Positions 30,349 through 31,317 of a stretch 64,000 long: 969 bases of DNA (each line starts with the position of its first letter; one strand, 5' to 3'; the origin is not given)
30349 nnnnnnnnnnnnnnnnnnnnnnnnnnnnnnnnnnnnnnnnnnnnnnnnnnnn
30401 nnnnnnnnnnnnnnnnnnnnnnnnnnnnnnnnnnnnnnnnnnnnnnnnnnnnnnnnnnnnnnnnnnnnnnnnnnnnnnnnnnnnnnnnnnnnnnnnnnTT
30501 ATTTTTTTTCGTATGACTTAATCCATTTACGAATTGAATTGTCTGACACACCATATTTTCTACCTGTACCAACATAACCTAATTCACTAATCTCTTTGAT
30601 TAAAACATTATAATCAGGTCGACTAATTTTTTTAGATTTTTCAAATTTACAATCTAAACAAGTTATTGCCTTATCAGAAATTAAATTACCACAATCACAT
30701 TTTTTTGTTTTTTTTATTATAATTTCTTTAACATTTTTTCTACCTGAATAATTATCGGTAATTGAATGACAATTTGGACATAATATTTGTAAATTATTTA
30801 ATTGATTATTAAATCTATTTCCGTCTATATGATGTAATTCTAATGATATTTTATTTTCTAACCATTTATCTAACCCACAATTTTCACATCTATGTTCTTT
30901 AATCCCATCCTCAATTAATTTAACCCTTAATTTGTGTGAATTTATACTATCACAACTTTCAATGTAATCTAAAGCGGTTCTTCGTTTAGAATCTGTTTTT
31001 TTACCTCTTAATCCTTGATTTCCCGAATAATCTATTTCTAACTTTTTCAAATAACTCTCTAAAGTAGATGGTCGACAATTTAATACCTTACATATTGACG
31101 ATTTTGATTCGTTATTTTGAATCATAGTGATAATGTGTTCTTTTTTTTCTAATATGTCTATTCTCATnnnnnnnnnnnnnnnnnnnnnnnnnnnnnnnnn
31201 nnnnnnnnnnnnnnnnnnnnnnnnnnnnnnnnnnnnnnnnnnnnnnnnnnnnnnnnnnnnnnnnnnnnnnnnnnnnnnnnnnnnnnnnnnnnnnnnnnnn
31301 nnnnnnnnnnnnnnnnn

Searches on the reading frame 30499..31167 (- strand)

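Call 34: search_protein_families(library=pfam, proteins=[window:30499-31167:-], max_evalue=0.001)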
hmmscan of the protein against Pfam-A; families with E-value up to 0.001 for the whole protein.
window:30499-31167:- (222 aa): 3 families
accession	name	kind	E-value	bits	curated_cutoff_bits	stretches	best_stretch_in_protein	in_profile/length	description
PF04218.19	CENP-B_N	-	3.1e-06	27.2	21.2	1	8-42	11-45/53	CENP-B N-terminal DNA-binding domain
PF13518.12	HTH_28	-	2.3e-05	24.8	25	0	201-221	18-38/52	Helix-turn-helix domain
PF13384.12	HTH_23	-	0.00051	20.2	24.6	0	202-220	24-42/50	Homeodomain-like domain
